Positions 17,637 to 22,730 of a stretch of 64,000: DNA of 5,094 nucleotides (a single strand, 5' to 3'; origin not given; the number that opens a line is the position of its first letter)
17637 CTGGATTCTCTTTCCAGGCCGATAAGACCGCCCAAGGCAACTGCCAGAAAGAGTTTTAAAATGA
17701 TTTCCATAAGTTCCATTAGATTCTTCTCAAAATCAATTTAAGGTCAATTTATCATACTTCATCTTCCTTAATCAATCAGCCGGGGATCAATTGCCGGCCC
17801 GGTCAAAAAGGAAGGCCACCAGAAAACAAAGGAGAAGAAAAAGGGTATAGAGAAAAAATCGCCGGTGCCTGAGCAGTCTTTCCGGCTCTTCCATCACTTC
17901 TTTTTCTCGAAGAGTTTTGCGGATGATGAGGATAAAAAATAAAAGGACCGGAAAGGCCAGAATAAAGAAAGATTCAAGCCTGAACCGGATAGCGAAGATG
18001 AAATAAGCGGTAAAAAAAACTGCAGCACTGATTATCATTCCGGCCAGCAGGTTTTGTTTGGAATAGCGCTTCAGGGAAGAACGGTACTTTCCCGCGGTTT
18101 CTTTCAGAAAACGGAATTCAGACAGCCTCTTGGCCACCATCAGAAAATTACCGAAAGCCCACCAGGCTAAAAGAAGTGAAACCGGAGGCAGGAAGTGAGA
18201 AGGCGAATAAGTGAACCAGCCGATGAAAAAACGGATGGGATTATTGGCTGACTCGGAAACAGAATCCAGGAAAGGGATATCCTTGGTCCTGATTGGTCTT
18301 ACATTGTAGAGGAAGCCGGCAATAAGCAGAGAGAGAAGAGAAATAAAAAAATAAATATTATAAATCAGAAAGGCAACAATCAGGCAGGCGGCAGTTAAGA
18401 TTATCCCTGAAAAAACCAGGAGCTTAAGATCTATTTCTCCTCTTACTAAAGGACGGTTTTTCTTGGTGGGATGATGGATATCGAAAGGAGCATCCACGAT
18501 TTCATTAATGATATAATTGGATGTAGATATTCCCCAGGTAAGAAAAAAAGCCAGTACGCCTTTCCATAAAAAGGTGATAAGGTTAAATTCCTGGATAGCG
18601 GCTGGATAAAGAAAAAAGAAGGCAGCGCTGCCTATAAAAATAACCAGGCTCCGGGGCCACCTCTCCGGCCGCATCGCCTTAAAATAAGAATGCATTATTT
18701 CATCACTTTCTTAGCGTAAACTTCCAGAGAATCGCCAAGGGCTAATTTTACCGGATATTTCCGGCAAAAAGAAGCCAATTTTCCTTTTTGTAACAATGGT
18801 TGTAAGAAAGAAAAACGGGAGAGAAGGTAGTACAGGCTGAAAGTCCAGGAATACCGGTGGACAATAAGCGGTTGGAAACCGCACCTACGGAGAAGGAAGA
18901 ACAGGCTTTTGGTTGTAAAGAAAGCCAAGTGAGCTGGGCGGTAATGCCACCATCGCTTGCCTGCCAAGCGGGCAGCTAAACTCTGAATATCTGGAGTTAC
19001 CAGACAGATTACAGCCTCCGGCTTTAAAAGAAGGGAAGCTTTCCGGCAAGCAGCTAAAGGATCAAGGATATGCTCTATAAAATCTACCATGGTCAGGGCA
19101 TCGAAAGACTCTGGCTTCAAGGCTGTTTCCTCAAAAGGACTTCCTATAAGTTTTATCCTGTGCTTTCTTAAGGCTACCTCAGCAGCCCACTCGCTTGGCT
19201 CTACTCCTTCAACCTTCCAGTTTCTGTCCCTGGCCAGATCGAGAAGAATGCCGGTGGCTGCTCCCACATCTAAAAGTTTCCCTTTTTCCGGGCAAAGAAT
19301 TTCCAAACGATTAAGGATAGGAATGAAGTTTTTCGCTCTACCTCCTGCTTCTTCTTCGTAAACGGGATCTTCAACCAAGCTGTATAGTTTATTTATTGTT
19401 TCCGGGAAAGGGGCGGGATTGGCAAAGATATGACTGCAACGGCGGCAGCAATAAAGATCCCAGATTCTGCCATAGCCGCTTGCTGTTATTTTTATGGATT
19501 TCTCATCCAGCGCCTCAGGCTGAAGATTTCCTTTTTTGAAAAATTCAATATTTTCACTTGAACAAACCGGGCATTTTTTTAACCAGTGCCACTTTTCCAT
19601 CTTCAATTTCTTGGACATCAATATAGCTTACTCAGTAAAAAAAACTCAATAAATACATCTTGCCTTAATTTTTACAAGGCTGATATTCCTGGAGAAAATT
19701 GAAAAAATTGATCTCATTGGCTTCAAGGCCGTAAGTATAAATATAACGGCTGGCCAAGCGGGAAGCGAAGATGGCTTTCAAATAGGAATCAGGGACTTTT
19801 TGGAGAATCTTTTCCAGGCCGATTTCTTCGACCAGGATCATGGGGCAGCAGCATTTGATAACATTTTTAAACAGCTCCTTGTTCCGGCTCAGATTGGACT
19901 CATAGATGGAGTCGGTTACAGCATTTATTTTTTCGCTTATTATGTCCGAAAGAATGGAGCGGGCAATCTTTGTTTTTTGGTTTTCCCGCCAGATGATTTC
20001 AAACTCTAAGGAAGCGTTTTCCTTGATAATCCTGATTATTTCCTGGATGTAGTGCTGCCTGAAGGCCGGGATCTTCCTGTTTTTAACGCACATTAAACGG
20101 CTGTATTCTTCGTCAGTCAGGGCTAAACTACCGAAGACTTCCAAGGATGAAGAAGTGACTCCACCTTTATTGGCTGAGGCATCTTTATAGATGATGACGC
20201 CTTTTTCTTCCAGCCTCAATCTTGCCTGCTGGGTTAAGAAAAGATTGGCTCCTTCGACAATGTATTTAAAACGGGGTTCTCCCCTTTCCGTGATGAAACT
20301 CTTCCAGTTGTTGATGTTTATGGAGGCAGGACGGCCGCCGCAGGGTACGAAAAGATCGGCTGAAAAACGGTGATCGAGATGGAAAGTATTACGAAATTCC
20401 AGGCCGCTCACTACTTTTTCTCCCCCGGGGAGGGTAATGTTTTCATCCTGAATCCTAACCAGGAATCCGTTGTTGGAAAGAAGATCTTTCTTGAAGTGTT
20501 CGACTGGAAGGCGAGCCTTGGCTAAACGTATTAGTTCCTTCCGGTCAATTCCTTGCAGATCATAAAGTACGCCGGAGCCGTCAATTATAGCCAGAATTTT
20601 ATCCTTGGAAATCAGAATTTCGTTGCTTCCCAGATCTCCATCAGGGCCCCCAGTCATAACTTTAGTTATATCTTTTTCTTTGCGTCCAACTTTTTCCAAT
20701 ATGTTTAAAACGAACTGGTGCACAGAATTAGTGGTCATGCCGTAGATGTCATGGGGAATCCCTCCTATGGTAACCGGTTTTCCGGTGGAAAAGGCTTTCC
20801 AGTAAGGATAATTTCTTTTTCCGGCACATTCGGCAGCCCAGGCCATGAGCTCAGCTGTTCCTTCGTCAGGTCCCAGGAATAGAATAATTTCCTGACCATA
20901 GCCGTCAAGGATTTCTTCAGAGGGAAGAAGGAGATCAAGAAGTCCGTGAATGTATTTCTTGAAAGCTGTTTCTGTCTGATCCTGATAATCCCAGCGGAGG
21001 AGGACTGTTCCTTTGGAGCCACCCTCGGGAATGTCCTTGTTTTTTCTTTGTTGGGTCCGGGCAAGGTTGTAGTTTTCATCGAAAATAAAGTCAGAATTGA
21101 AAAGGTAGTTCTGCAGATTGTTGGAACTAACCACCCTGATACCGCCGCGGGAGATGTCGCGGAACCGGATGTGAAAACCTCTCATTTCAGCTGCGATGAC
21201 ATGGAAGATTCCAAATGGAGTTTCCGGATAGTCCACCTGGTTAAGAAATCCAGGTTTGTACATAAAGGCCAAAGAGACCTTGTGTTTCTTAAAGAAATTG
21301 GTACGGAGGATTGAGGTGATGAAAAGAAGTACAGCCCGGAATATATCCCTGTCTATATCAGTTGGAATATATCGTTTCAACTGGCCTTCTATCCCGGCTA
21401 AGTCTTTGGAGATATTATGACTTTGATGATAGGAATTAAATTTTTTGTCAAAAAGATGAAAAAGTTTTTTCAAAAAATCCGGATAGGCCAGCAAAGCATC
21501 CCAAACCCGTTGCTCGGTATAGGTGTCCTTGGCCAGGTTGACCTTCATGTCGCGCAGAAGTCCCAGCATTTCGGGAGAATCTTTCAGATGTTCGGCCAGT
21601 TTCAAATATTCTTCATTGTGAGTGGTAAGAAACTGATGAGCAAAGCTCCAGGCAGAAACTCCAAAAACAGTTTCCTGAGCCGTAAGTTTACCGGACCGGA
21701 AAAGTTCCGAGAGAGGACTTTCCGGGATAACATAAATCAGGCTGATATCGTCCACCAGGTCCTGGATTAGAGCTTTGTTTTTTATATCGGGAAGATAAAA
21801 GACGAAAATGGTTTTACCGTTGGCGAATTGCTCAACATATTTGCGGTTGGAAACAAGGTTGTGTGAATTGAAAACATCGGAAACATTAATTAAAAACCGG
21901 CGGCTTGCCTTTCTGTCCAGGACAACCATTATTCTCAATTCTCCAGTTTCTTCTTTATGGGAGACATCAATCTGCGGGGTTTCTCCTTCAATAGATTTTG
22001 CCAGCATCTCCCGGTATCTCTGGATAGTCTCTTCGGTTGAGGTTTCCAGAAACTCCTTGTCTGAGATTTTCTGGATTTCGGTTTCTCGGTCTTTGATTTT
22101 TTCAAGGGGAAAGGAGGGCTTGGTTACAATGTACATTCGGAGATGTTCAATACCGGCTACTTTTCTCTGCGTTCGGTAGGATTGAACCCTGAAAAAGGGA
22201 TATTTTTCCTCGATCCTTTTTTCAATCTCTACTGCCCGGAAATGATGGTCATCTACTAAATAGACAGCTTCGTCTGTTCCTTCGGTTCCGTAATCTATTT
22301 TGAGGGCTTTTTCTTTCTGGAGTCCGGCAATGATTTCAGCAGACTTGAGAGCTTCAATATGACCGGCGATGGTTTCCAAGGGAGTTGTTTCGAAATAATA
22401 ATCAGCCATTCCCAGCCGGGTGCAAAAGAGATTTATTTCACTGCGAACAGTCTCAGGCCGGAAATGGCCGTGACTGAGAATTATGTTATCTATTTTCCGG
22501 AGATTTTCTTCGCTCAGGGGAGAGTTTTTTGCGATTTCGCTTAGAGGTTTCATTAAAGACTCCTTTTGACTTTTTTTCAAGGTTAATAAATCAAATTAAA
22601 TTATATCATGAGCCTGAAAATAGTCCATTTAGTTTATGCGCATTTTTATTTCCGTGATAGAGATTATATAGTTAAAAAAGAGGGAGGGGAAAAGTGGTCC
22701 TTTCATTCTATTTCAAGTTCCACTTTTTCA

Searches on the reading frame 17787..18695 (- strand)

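Call 64: search_protein_families(library=pfam, proteins=[window:17787-18695:-], max_evalue=0.00001)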
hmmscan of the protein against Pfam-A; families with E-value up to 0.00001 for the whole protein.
window:17787-18695:- (302 aa): 1 family
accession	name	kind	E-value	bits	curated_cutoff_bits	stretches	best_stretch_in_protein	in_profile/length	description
PF01040.23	UbiA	-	1.2e-22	80.9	34.2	1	40-273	16-243/250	UbiA prenyltransferase family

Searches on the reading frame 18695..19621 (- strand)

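Call 64: search_protein_families(library=pfam, proteins=[window:18695-19621:-], max_evalue=0.00001)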
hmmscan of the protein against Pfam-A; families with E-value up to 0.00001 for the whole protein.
window:18695-19621:- (308 aa): 4 families
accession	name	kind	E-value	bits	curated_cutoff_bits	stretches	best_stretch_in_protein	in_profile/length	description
PF13489.12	Methyltransf_23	-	1.2e-23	84.1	27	1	101-250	11-160/164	Methyltransferase domain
PF08241.18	Methyltransf_11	-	6.5e-10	40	21.2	1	117-206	1-94/95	Methyltransferase domain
PF08242.18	Methyltransf_12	-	8.2e-09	36.5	30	1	117-204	1-97/98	Methyltransferase domain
PF13649.12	Methyltransf_25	-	3.7e-07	31.2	27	1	117-201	2-95/97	Methyltransferase domain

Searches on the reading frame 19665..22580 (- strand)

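Call 64: search_protein_families(library=pfam, proteins=[window:19665-22580:-], max_evalue=0.00001)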
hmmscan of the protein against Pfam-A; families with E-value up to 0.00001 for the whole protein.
window:19665-22580:- (971 aa): 4 families
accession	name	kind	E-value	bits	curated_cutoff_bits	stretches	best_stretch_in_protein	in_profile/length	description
PF00208.27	ELFV_dehydrog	-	1.8e-41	142.9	23.4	1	606-869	1-239/241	Glutamate/Leucine/Phenylalanine/Valine dehydrogenase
PF23152.1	GDH_2nd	-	2.6e-36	125.6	27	1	97-295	3-224/225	NAD-specific glutamate dehydrogenase, second domain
PF05088.18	Bac_GDH_CD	-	8.4e-24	84.4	22.8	1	409-717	14-336/497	Bacterial NAD-glutamate dehydrogenase, catalytic domain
PF23147.2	GDH2_N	-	5.3e-11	43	27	1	24-83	5-64/65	NAD-dependent glutamate dehydrogenase, N-terminal domain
